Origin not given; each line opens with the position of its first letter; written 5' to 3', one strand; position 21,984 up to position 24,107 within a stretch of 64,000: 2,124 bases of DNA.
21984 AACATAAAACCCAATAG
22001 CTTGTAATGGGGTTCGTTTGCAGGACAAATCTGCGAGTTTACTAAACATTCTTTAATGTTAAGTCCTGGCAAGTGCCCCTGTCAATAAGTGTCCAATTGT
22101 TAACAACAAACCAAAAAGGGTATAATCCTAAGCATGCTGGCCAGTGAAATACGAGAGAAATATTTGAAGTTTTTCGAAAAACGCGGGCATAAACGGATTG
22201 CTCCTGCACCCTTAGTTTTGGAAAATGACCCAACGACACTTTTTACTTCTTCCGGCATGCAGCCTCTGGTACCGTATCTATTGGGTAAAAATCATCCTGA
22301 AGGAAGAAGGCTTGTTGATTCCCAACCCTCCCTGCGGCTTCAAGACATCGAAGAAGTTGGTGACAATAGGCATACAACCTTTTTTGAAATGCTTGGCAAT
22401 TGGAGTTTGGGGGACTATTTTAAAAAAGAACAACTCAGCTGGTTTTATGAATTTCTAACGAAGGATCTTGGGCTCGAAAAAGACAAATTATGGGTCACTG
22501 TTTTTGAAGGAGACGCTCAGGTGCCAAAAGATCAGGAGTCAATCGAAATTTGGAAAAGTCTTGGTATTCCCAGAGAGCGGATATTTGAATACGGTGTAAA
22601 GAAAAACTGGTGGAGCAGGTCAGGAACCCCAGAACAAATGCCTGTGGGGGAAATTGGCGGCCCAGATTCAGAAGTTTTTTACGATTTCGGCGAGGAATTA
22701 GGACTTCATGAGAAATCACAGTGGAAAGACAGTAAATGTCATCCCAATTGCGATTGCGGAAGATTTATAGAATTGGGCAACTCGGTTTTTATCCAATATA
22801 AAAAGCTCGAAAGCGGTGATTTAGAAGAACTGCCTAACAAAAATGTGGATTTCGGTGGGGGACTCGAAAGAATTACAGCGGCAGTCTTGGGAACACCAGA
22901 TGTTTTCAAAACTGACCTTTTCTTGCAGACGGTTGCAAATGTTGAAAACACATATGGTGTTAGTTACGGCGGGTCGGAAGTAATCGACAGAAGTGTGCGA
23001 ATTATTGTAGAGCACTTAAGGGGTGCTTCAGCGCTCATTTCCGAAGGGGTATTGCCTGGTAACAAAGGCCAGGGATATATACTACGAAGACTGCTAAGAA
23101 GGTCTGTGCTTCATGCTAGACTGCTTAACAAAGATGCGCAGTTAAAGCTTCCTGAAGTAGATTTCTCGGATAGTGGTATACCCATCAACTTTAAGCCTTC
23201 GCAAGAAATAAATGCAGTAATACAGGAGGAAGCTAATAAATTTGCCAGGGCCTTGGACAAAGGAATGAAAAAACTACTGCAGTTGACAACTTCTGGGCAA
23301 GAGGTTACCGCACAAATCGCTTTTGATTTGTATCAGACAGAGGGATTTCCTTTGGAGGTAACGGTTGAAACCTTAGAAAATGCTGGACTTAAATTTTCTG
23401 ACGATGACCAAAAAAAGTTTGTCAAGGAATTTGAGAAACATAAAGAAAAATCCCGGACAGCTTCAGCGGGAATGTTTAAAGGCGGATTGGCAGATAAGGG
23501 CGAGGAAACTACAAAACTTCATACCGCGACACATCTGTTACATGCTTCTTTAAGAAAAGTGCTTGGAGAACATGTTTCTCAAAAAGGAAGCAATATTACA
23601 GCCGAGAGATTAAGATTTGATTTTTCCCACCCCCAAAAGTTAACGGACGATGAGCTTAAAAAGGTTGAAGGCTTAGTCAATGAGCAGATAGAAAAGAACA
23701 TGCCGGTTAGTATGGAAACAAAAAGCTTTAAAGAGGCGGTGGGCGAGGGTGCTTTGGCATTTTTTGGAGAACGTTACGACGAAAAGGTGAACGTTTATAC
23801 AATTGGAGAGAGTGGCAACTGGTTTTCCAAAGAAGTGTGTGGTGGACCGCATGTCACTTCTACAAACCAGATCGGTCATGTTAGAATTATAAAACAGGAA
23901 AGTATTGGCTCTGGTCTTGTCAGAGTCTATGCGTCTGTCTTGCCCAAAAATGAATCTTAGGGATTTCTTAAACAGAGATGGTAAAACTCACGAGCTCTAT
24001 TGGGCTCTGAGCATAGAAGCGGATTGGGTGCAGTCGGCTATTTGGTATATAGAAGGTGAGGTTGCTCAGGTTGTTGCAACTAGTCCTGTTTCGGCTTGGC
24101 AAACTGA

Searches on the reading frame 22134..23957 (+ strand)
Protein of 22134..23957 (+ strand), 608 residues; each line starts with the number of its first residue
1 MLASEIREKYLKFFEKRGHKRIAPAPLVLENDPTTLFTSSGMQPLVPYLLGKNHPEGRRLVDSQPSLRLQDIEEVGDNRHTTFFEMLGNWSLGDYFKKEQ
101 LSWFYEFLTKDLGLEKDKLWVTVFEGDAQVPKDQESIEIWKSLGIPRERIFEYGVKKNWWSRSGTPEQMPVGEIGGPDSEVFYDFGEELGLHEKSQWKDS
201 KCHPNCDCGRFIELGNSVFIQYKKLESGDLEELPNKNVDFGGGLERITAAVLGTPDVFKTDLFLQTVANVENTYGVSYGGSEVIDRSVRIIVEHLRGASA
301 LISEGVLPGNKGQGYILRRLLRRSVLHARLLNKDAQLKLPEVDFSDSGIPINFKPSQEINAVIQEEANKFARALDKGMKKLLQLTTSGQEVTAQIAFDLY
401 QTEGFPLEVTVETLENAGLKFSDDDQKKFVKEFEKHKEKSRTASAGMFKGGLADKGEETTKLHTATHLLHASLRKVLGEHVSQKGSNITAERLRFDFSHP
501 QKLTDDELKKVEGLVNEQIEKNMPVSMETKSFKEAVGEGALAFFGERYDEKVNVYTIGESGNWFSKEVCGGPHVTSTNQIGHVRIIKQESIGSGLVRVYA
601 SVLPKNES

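Call 77: search_protein_families(library=pfam, proteins=[window:22134-23957:+], max_evalue=0.00001)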
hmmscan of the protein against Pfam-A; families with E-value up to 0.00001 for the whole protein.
window:22134-23957:+ (608 aa): 2 families
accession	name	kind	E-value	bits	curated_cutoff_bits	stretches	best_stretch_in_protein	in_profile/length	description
PF01411.24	tRNA-synt_2c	-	1.7e-109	367.3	30.3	1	5-462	1-448/552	tRNA synthetases class II (A)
PF07973.19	tRNA_SAD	-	6.8e-15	55.2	24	1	552-599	1-44/44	Threonyl and Alanyl tRNA synthetase second additional domain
